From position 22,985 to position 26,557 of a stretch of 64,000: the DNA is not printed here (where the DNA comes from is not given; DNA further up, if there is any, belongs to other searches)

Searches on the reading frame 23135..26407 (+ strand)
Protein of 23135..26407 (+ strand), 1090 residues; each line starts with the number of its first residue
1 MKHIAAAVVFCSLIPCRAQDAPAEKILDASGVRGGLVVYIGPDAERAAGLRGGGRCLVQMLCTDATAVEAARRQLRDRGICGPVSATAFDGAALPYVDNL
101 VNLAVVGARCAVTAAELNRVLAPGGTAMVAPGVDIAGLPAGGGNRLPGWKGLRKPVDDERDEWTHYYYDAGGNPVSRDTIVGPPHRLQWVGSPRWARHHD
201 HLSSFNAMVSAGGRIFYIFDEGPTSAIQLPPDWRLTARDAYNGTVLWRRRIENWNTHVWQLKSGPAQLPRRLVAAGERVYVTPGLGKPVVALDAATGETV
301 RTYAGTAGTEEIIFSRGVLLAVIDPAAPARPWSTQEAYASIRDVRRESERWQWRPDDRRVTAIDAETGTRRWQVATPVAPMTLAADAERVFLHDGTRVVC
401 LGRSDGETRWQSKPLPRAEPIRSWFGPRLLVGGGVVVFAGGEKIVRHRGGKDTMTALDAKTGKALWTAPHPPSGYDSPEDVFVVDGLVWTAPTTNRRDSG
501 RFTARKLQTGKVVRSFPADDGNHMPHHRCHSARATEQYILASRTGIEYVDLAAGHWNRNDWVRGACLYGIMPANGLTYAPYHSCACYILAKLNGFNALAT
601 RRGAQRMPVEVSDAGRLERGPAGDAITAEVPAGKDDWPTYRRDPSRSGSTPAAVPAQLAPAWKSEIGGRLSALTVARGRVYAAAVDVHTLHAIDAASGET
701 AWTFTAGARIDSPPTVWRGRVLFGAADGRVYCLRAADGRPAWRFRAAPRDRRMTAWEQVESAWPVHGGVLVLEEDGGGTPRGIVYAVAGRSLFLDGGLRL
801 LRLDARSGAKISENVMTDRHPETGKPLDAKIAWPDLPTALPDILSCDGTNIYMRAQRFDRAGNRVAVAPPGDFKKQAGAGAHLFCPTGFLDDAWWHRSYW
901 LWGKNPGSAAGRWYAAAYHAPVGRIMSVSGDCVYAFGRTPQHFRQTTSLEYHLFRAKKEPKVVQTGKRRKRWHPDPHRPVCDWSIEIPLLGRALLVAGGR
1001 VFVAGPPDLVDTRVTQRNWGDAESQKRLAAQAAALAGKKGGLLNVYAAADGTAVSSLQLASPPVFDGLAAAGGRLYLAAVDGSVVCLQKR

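Call 26: search_protein_families(library=pfam, proteins=[window:23135-26407:+], max_evalue=0.00001)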
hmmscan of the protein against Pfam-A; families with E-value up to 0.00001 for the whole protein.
window:23135-26407:+ (1090 aa): 3 families
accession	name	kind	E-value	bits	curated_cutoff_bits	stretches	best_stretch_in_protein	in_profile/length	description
PF13360.13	PQQ_2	-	1.4e-34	120.2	27.6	2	357-513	2-141/233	Outer membrane protein assembly factor BamB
PF01011.28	PQQ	-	1.9e-12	47.1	26.7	0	710-812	49-138/595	Glucose/ethanol/alcohol dehydrogenase, beta-propeller domain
PF13570.13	Beta-prop_ACSF4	-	2.7e-11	43.9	133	1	688-745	29-88/329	Beta-alanine-activating enzyme, beta-propeller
